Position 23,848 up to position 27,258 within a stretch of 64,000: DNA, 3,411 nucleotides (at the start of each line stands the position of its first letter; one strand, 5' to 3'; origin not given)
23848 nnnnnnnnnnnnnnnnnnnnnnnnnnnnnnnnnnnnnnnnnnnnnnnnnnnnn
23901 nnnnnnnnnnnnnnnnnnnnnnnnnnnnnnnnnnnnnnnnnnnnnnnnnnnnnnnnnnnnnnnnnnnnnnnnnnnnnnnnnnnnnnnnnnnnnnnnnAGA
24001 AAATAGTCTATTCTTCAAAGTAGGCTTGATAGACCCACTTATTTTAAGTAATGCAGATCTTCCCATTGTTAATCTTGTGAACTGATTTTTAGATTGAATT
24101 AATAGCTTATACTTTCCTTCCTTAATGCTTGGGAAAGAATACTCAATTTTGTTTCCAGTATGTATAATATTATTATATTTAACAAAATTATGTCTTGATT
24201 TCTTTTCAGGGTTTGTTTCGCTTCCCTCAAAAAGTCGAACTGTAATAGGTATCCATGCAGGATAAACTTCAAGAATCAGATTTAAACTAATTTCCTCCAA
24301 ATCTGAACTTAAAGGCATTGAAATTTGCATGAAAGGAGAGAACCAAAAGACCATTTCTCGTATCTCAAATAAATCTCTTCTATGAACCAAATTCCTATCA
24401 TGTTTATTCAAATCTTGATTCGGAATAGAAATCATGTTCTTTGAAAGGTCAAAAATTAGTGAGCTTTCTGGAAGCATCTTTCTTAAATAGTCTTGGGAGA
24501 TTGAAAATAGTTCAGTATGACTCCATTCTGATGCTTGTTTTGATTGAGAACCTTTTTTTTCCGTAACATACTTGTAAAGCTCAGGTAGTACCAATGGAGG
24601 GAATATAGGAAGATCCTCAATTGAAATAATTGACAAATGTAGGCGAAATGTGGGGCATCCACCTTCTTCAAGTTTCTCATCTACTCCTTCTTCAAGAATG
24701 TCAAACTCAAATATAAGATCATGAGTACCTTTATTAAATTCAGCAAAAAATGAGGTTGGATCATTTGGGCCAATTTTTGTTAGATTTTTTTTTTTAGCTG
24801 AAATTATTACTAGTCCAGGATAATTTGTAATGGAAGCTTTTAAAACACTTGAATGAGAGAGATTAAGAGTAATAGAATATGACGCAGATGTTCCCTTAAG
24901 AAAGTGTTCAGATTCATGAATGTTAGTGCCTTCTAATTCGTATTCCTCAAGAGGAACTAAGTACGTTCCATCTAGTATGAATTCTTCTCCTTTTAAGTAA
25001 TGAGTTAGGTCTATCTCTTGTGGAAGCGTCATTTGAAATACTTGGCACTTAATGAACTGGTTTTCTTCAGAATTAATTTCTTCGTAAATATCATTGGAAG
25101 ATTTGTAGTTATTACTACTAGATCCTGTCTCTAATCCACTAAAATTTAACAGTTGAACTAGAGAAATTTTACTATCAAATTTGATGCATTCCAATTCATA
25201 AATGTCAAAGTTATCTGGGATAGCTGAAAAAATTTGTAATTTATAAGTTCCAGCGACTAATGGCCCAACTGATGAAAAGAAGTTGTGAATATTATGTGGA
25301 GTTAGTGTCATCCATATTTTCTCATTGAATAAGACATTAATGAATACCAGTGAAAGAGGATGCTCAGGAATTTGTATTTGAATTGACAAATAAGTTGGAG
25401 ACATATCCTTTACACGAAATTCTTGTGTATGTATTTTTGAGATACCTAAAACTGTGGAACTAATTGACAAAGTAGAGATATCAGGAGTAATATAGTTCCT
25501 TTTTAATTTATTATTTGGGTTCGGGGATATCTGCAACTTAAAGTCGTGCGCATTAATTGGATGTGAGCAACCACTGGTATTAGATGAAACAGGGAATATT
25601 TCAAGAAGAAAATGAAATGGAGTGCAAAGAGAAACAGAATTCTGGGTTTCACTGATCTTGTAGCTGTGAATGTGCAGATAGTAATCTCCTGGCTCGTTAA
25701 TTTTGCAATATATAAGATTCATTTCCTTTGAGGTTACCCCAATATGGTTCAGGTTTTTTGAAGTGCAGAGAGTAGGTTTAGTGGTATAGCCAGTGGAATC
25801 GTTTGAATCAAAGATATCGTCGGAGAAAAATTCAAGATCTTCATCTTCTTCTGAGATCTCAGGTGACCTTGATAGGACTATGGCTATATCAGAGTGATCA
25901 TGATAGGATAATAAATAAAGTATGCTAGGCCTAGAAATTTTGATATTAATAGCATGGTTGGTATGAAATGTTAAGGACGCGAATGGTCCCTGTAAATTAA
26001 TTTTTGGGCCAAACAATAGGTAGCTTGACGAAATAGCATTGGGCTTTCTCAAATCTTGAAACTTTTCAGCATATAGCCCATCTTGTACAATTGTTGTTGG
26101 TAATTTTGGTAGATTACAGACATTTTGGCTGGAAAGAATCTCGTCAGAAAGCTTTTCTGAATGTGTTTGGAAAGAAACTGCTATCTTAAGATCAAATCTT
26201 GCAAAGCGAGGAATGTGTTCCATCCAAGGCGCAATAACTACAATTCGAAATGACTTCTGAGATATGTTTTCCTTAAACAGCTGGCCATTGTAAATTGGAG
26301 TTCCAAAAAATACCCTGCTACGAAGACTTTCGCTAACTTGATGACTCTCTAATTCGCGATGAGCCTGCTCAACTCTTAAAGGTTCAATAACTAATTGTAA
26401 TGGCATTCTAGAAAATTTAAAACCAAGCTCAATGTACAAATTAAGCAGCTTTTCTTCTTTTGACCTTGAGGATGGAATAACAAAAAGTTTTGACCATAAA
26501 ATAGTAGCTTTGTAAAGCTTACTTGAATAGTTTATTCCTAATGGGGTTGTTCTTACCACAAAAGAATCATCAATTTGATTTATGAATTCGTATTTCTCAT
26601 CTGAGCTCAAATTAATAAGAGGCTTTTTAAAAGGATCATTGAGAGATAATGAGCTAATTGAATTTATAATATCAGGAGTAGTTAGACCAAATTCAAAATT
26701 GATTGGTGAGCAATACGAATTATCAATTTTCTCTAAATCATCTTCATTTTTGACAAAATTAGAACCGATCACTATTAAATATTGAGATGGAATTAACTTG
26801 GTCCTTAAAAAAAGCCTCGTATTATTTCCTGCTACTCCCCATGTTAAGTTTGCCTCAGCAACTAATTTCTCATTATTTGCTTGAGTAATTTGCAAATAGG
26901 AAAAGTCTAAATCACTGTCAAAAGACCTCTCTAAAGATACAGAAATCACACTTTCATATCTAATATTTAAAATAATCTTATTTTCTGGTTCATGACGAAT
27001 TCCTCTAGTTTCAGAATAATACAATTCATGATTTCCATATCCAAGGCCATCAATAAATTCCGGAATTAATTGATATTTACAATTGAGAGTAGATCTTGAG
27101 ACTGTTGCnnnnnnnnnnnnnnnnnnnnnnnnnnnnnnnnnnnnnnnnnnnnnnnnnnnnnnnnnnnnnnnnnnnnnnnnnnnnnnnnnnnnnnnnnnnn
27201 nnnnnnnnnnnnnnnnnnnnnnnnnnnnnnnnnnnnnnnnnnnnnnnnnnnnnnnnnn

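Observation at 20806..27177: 2,123-aa type-I membrane giant protein with no recognisable domain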

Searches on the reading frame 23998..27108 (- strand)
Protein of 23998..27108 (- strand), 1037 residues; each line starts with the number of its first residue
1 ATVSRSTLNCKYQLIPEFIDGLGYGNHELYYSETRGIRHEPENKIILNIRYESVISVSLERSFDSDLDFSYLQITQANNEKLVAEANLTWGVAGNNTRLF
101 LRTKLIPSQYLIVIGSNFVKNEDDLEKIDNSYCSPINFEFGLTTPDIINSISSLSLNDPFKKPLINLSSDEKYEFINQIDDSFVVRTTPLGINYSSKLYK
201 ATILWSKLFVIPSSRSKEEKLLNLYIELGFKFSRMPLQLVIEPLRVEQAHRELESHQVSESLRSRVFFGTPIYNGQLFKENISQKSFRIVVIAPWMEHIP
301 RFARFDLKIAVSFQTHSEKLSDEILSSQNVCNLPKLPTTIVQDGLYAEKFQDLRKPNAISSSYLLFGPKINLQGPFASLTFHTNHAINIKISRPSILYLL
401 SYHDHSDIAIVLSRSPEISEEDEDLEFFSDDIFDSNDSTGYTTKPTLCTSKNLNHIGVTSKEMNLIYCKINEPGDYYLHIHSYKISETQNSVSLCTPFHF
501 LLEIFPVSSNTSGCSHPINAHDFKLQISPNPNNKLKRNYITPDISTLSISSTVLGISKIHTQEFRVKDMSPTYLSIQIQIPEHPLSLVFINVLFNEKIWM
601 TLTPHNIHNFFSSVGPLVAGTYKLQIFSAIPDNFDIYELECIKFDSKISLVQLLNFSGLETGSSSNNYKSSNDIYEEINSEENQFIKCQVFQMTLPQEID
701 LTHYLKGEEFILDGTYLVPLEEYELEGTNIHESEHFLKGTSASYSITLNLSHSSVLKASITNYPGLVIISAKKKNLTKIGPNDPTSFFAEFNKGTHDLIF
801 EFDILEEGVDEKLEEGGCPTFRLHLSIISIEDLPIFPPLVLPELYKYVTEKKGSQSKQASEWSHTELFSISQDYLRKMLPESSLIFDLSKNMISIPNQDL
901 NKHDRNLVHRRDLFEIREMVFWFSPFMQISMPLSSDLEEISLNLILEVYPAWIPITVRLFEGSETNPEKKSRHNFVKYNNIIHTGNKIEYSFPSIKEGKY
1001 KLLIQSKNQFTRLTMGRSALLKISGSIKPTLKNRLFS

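Call 37: predict_structure(alignment_id=A3)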
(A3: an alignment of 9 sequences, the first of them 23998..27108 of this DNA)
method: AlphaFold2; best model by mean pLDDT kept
length: 1037 residues; sequences in the alignment: 9
mean_pLDDT: 59.9   pTM: 0.52
mean pLDDT of the five models: 59.9, 52.6, 49.7, 49.1, 39.4
residues with pLDDT >= 90: 1; 70-90: 345; 50-70: 367; < 50: 324
segments of 3 or more residues with pLDDT < 50: 1-42, 62-70, 87-97, 116-136, 149-202, 214-223, 231-236, 254-271, 273-277, 295-307, 315-317, 325-327, 330-332, 426-444, 485-490, 546-553, 635-638, 655-681, 724-738, 893-904, 964-973, 1032-1037
pLDDT, mean of each block of 10 residues (from residue 1): 39 32 27 29 55 58 45 60 50 43 66 50 35 45 52 38 34 35 31 36 55 48 51 48 54 43 41 48 58 46 41 50 49 65 65 63 61 57 70 76 63 71 47 38 52 71 74 80 52 57 65 66 72 71 52 61 76 71 64 76 58 67 80 50 76 49 34 37 58 66 61 69 44 46 82 86 81 78 74 89 72 66 81 82 82 63 85 81 60 42 53 68 86 77 83 83 52 55 73 80 81 84 79 34
secondary structure, 60 per line:
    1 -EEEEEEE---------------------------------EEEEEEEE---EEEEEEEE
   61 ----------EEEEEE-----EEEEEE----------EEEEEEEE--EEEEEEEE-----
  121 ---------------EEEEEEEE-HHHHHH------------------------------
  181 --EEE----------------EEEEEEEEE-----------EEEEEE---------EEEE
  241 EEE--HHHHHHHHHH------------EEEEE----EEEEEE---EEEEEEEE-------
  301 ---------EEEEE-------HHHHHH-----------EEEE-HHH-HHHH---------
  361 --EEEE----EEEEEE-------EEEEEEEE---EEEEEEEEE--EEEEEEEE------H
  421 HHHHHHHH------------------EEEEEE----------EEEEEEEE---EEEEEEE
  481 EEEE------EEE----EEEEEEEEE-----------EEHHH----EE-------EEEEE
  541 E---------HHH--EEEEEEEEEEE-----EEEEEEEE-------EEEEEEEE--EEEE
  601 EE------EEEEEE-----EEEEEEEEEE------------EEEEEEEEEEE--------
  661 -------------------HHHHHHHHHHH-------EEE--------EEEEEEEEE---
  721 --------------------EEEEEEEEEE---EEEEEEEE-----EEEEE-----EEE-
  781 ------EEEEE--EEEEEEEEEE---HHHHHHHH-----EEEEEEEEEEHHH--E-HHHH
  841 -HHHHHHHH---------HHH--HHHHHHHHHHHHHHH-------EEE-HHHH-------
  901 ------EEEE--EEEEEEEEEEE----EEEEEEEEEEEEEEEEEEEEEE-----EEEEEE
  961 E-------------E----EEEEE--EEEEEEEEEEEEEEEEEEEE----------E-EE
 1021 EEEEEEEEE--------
elements in order (helices of 4 or more, strands of 3 or more residues): E2-8 E42-49 E53-60 E71-76 E82-87 E98-105 E108-115 E136-143 H145-150 E183-185 E202-210 E222-227 E237-243 H246-255 E268-272 E277-282 E286-293 E310-314 H322-327 E339-342 H348-351 E363-366 E371-376 E384-391 E395-403 E406-413 H420-428 E447-452 E463-470 E474-484 E491-493 E498-506 E536-541 E556-566 E572-579 E587-594 E597-602 E609-614 E620-629 E642-652 H680-690 E698-700 E709-717 E741-750 E754-761 E767-771 E777-779 E787-791 E794-803 H807-814 E820-829 H837-840 H842-849 H864-878 E886-888 H890-893 E907-910 E913-923 E928-949 E955-961 E980-984 E987-1006 E1019-1029

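Call 41: fold_search(model_id=the predicted structure, library=pdb)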
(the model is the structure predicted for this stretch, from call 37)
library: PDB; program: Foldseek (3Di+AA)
matches with E <= 10: 1593; with E <= 0.001: 44
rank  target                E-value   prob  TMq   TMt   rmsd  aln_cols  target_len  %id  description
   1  8w7n                  1.7e-09  0.99  0.07  0.07  34.9       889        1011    9  Crystal structure of the in-cell Cry1Aa purified from Bacillus thuringiensis (released 2024-03-06)
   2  4w8j                  2.6e-08  0.97  0.08  0.08  34.5       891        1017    8  Structure of the full-length insecticidal protein Cry1Ac reveals intriguing details of toxin packaging into in vivo form (released 2014-09-17)
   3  9h9a                  1.6e-07  0.95  0.08  0.07  37.2       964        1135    8  native structure of the full-length pesticidal protein Cry8Ba2, from crystals formed in vivo (form 1) (released 2025-12-03)
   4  8zj4_A                3.0e-07  1.00  0.09  0.14  28.2       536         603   10  trypsinogen-EP-N619A (released 2025-05-21)
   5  9h99                  3.2e-07  0.85  0.07  0.07  35.5       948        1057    8  Native structure of the full-length pesticidal protein Cry1Ca18 at pH7, from crystals formed in vivo (released 2025-11-12)
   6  8h3u_A                3.5e-07  1.00  0.08  0.14  26.0       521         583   12  Inhibitor-bound EP, polyA model (released 2022-11-23)
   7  9qxq                  4.1e-07  0.89  0.07  0.07  36.2       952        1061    8  native structure of full-length pesticidal protein Cry1Ca18 at pH9, from crystals formed in vivo (released 2026-02-11)
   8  8ziy_A                1.1e-06  0.99  0.08  0.13  27.6       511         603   11  trypsinogen-EP-E574A (released 2025-05-21)
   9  2qqk_A                1.9e-06  0.91  0.09  0.14  22.7       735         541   11  Neuropilin-2 a1a2b1b2 Domains in Complex with a Semaphorin-Blocking Fab (released 2007-11-20)
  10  8zi4_A                4.8e-06  0.98  0.08  0.13  27.9       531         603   12  Cryo-EM structure of wtEP-trypsinogen (released 2025-05-21)
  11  5x7o_A                8.9e-06  0.85  0.09  0.08  27.4       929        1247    9  Crystal structure of Paenibacillus sp. 598K alpha-1,6-glucosyltransferase (released 2017-07-26)
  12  9fmt_D                9.2e-05  0.41  0.08  0.11  33.6       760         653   11  Cryo-EM structure of the BcsB hexameric crown from the E. coli cellulose secretion macrocomplex (released 2024-10-16)
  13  9fmt_B                1.2e-04  0.69  0.07  0.11  27.8       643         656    9  Cryo-EM structure of the BcsB hexameric crown from the E. coli cellulose secretion macrocomplex (released 2024-10-16)
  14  5iku                  1.3e-04  1.00  0.08  0.32  18.2       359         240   12  Crystal structure of the Hathewaya histolytica ColG tandem collagen-binding domain s3as3b in the presence of calcium at  (released 2017-03-15)
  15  9eva_A                1.3e-04  0.66  0.08  0.13  28.6       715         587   10  3DFlex refinement of the CryoEM structure of DeCLIC nanodisc with 10mM calcium (released 2025-04-09)
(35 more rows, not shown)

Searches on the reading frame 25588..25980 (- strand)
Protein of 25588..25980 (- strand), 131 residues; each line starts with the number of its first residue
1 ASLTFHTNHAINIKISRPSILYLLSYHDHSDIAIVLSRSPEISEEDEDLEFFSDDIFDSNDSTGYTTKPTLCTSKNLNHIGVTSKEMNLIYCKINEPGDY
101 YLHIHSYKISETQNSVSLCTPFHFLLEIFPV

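Call 100: search_solved_structures(query=A6, max_evalue=10, show_alignments=2)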
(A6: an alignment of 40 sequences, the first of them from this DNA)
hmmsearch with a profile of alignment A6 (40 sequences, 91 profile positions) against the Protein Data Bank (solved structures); distinct sequences matched with E-value up to 10: 6.
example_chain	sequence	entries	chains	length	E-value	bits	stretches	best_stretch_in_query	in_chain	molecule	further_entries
9e7m_Ja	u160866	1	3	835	0.068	16.7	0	27-84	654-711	Tip attachment protein J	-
8iyk_J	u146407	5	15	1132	0.19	15.3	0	27-84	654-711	Tip attachment protein J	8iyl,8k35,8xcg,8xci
6r4m_A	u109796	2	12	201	0.29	14.7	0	45-64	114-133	Phosphatidylglycerol/phosphatidylinositol transfer protein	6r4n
10ps_A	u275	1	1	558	0.48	14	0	39-67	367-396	Serine-aspartate repeat-containing protein D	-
5it7_HH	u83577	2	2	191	1.1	12.9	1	22-69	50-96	KLLA0F04499p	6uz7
3bvo_A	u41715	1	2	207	1.3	12.7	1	34-78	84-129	Co-chaperone protein HscB, mitochondrial precursor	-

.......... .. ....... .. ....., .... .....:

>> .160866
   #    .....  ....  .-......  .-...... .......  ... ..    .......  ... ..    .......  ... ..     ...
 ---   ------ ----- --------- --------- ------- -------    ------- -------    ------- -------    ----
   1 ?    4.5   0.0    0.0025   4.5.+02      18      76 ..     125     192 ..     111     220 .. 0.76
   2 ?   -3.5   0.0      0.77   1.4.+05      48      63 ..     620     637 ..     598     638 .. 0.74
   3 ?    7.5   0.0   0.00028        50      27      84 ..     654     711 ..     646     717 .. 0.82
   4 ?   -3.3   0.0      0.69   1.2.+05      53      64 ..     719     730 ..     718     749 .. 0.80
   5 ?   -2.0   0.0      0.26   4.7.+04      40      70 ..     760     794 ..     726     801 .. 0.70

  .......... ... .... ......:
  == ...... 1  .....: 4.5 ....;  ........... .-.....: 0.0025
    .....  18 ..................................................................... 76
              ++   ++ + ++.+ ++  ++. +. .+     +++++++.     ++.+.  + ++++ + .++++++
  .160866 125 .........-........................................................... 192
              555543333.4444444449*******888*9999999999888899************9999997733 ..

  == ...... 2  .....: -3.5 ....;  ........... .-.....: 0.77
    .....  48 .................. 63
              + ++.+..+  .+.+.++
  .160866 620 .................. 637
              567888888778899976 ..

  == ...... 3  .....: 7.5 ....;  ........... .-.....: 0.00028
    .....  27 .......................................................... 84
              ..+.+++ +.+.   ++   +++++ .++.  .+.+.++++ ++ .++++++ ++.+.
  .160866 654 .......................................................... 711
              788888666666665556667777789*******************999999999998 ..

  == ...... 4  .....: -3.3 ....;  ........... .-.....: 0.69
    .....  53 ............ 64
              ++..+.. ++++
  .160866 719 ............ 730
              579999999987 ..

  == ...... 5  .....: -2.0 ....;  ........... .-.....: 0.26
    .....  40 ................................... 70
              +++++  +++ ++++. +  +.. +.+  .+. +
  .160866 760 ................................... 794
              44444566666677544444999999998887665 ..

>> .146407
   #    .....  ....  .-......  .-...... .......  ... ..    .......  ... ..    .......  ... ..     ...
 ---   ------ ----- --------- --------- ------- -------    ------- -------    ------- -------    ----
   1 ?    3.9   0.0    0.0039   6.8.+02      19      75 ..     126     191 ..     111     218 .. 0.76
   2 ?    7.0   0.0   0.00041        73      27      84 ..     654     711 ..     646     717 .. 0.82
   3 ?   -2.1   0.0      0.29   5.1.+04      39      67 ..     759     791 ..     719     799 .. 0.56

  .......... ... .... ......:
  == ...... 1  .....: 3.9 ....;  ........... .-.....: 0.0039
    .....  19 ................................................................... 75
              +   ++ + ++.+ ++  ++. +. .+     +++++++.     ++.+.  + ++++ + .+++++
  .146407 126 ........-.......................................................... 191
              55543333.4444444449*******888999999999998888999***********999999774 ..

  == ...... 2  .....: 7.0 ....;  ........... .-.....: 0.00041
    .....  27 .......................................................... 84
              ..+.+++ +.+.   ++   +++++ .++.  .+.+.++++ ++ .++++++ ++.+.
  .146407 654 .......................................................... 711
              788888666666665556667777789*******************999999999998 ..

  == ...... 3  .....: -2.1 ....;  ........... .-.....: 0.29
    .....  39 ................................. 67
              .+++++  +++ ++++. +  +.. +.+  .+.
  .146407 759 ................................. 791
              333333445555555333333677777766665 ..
